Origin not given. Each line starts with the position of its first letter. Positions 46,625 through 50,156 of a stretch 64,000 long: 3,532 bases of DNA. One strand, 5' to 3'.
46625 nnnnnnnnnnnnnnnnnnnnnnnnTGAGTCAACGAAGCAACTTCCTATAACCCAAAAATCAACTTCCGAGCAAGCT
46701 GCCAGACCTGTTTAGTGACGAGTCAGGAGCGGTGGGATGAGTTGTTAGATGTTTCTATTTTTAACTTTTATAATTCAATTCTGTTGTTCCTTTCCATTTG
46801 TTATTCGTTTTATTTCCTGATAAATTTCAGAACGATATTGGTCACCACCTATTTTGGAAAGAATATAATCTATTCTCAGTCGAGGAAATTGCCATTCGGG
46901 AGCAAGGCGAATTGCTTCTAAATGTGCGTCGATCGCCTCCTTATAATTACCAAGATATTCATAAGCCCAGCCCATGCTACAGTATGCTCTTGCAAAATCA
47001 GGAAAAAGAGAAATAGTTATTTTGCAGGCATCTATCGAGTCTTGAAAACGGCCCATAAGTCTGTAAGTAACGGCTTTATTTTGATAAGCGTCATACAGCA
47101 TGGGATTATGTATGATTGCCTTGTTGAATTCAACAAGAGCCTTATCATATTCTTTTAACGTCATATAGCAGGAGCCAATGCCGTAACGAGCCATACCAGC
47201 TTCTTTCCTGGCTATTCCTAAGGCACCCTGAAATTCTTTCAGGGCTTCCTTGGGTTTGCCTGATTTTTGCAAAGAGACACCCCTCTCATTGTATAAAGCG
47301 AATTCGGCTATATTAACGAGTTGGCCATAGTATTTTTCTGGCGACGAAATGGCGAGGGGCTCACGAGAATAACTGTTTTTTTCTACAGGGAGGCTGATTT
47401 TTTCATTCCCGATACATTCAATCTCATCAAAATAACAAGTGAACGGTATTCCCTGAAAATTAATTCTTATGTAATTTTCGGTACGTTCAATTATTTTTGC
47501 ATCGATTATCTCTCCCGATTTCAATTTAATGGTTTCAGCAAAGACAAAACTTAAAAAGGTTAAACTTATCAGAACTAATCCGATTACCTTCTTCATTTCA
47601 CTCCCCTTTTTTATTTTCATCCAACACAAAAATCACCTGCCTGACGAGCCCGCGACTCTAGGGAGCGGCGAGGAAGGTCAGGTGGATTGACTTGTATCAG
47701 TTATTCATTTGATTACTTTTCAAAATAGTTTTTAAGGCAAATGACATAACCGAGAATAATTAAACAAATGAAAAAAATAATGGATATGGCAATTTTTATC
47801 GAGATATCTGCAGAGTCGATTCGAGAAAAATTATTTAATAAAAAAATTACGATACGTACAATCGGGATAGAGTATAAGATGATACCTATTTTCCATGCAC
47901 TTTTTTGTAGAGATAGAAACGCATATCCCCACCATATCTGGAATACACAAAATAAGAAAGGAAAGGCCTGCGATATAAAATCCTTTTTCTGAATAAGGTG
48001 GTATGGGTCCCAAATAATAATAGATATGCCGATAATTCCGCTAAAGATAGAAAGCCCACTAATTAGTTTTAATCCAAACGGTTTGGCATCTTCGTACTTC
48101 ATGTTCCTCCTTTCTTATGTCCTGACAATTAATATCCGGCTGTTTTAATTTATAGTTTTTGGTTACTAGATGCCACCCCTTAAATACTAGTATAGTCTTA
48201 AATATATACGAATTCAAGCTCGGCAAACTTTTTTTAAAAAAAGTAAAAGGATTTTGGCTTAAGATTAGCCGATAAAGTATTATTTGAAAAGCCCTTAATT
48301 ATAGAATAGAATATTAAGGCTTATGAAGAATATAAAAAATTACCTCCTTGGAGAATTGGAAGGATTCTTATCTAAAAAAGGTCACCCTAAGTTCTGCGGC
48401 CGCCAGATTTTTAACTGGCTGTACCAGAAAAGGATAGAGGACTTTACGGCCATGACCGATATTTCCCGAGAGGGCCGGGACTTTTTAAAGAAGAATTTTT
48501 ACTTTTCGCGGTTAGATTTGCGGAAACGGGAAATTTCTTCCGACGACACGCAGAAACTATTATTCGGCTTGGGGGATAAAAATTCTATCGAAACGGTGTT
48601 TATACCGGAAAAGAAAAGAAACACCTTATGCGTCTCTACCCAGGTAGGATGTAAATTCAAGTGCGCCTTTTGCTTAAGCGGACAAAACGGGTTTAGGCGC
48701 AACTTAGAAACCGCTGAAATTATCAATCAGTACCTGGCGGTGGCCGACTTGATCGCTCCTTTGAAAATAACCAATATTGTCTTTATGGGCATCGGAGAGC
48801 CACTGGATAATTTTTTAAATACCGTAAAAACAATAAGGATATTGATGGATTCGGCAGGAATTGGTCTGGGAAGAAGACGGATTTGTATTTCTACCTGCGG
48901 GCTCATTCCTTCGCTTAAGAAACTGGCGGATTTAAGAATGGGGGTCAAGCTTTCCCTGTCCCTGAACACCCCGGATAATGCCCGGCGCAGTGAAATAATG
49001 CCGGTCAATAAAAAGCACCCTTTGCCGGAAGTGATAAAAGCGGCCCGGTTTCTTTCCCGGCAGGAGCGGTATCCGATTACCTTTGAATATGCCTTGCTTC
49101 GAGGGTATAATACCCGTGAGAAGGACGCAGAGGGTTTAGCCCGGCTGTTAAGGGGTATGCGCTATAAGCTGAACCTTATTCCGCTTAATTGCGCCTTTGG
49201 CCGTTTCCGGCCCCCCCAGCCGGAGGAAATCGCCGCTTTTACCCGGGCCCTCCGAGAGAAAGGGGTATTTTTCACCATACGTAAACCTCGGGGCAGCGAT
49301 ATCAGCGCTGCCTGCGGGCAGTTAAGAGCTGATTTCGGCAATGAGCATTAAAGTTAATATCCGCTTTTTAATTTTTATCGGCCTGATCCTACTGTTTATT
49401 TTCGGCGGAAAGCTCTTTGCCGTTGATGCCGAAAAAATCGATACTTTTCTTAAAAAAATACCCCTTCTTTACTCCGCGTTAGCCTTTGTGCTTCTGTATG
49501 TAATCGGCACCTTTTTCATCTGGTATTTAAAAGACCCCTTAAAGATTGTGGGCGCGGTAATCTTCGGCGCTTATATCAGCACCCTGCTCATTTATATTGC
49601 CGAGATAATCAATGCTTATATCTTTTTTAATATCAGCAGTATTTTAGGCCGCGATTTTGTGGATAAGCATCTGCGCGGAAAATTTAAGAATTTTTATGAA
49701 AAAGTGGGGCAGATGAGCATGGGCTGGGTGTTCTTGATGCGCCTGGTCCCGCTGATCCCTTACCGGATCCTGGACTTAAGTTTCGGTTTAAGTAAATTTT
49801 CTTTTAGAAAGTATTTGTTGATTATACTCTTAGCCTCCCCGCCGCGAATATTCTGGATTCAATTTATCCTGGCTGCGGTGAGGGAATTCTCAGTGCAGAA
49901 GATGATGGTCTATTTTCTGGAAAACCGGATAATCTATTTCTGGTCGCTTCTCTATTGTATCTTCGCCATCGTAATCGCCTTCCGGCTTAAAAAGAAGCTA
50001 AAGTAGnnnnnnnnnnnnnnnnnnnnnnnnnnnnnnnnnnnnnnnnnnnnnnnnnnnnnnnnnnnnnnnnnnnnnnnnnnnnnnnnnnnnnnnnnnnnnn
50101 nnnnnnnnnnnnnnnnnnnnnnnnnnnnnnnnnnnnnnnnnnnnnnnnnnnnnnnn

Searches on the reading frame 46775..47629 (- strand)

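Call 22: search_protein_families(library=pfam, proteins=[window:46775-47629:-], max_evalue=0.001)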
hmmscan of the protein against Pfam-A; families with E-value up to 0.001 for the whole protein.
window:46775-47629:- (284 aa): 15 families
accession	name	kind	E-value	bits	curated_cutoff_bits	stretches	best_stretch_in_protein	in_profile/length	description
PF00515.34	TPR_1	-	8.2e-27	92.3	27.8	3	213-245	1-33/34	Tetratricopeptide repeat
PF07719.23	TPR_2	-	1.1e-21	75.5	27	2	213-245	1-33/34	Tetratricopeptide repeat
PF13181.12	TPR_8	-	1.4e-15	56.4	25.7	1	213-245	1-33/34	Tetratricopeptide repeat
PF13424.12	TPR_12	-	4.6e-15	56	30.1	2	182-244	6-76/77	Tetratricopeptide repeat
PF13432.12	TPR_16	-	1.1e-11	45.4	32.7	1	116-173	3-58/65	Tetratricopeptide repeat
PF13431.12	TPR_17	-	8.9e-11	41.6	24.4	0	205-233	5-33/34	Tetratricopeptide repeat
PF13174.12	TPR_6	-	9.7e-09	35.8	26.3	0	147-172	2-27/33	Tetratricopeptide repeat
PF13176.12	TPR_7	-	4.4e-08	33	27.9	0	219-243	5-29/36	Tetratricopeptide repeat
PF13414.12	TPR_11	-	8.1e-08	32.3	26.8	0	155-193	4-42/42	TPR repeat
PF13428.12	TPR_14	-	8.9e-08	32.5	23.5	0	219-246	7-34/44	Tetratricopeptide repeat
PF13374.12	TPR_10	-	1.3e-07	31.8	27.5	0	213-242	2-31/42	Tetratricopeptide repeat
PF14559.12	TPR_19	-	3.3e-06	27.8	25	1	122-177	3-57/68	Tetratricopeptide repeat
PF13371.12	TPR_9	-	8.2e-05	23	35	0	195-239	11-55/73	Tetratricopeptide repeat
PF12895.13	ANAPC3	-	0.0002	22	27.2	0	118-168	31-79/82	Anaphase-promoting complex, cyclosome, subunit 3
PF12569.14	NatA_aux_su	-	0.00093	18.7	33.3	0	152-200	199-247/515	N-terminal acetyltransferase A, auxiliary subunit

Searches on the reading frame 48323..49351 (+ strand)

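Call 23: search_protein_families(library=pfam, proteins=[window:48323-49351:+], max_evalue=0.001)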
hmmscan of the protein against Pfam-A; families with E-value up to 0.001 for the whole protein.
window:48323-49351:+ (342 aa): 2 families
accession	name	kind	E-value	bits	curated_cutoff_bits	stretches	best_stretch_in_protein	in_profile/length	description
PF04055.27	Radical_SAM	-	5e-14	53.2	29.5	1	105-266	2-158/166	Radical SAM superfamily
PF21016.3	RlmN_N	-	2.9e-12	46.6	24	1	3-59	2-58/60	Ribosomal RNA large subunit methyltransferase N-terminal domain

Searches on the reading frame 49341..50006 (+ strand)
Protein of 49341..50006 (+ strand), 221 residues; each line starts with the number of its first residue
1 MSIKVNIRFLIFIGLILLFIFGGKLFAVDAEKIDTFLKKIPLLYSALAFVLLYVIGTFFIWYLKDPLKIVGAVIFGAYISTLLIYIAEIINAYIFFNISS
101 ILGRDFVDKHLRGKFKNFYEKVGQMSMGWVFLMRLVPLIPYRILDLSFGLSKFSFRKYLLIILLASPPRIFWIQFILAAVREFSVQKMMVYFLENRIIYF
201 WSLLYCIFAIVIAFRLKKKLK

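Call 23: search_protein_families(library=pfam, proteins=[window:49341-50006:+], max_evalue=0.001)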
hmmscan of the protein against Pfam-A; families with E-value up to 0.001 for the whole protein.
window:49341-50006:+ (221 aa): 1 family
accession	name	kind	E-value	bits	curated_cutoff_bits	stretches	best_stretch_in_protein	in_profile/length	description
PF09335.16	VTT_dom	-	1.2e-13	52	33.9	1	65-176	4-120/123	VTT domain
